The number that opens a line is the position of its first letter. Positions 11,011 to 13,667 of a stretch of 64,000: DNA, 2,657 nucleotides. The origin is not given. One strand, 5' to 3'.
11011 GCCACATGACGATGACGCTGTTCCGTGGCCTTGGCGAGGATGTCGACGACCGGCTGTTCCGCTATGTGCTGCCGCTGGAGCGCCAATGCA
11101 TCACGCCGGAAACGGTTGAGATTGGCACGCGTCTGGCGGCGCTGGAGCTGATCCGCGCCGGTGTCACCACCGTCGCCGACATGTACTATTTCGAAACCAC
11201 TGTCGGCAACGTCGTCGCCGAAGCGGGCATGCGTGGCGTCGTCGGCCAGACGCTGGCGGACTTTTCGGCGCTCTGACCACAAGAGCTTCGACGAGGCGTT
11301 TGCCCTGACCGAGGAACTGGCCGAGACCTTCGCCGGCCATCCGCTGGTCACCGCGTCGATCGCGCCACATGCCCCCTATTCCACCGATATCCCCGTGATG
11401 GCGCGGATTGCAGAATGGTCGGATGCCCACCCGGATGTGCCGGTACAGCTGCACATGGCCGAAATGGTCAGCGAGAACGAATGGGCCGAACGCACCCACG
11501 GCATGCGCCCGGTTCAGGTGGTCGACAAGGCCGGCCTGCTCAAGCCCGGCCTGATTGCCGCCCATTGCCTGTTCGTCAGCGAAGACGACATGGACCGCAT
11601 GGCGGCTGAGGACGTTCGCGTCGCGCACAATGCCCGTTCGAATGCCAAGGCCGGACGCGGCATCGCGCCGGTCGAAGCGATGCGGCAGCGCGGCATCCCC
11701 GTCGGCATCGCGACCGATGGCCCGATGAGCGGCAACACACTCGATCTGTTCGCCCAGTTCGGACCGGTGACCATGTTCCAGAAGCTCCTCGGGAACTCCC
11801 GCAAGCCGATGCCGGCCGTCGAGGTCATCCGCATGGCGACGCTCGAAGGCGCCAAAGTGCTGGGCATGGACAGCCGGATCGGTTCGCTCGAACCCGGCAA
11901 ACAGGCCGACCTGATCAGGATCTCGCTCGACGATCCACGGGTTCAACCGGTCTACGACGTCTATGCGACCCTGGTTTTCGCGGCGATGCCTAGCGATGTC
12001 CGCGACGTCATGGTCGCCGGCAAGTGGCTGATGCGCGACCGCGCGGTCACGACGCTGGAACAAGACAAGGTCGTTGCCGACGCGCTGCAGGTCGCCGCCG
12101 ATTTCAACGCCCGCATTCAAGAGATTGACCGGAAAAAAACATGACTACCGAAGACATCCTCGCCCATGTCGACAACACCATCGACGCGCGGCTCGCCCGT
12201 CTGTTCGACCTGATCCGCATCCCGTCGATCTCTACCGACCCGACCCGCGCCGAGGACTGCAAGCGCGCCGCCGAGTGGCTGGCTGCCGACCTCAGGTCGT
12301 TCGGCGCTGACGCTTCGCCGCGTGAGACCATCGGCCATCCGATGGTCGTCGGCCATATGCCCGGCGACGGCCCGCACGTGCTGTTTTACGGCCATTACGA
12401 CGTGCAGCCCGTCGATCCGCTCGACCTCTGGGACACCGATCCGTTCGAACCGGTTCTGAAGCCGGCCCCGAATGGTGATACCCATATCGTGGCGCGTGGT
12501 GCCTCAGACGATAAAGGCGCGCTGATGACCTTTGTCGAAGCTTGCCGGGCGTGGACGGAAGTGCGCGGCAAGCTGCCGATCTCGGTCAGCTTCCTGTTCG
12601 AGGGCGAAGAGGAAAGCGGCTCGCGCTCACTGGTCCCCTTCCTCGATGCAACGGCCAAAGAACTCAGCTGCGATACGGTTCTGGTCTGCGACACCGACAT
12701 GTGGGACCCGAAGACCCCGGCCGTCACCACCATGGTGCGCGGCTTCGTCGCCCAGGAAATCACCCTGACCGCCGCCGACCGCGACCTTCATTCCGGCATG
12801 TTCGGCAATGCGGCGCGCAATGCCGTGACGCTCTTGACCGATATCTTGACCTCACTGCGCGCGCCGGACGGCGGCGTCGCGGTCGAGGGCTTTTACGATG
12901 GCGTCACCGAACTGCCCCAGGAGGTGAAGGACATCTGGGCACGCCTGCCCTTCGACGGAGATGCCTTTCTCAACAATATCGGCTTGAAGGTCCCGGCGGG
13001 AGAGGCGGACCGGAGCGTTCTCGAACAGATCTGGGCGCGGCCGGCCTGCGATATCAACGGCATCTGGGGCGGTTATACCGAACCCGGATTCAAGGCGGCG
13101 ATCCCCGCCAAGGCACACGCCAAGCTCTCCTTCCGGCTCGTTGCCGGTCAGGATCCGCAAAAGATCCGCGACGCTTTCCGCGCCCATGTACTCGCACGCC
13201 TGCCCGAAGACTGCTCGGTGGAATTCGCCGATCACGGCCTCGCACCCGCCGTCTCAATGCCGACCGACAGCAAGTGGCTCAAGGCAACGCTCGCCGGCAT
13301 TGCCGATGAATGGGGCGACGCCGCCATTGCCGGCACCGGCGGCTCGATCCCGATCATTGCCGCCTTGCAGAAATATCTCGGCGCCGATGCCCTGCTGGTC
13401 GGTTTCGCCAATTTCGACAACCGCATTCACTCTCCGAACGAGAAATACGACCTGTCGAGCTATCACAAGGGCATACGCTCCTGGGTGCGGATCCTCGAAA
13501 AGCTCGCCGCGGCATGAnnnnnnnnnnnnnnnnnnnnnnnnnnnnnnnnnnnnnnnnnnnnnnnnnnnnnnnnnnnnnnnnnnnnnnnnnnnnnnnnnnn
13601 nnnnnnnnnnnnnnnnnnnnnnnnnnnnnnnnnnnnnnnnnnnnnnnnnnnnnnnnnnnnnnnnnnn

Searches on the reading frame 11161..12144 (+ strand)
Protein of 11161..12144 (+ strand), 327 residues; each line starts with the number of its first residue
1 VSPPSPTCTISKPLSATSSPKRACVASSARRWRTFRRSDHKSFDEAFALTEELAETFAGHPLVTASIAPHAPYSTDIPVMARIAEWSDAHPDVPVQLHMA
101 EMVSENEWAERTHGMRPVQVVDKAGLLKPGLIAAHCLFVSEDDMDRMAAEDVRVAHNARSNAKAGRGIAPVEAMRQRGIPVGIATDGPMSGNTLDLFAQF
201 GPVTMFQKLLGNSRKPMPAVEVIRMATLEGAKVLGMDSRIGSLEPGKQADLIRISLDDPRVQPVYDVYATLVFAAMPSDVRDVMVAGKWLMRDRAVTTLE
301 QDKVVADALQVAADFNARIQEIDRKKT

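Call 71: search_protein_families(library=pfam, proteins=[window:11161-12144:+], max_evalue=0.00001)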
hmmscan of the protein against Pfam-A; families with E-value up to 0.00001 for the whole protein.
window:11161-12144:+ (327 aa): 2 families
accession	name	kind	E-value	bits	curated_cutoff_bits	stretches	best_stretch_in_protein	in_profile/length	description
PF01979.26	Amidohydro_1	-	4.7e-43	148.2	25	1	32-290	90-345/345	Amidohydrolase family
PF07969.17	Amidohydro_3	-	2.1e-16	60.9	29.7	1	130-288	308-469/472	Amidohydrolase family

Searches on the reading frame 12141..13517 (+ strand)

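Call 71: search_protein_families(library=pfam, proteins=[window:12141-13517:+], max_evalue=0.00001)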
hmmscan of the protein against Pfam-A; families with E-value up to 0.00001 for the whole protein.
window:12141-13517:+ (458 aa): 2 families
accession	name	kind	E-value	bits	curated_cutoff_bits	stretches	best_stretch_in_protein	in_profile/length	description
PF01546.33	Peptidase_M20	-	3.8e-28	99.3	24.6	1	81-454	1-206/206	Peptidase family M20/M25/M40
PF07687.19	M20_dimer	-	1.5e-16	60.7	21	1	207-357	9-106/107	Peptidase dimerisation domain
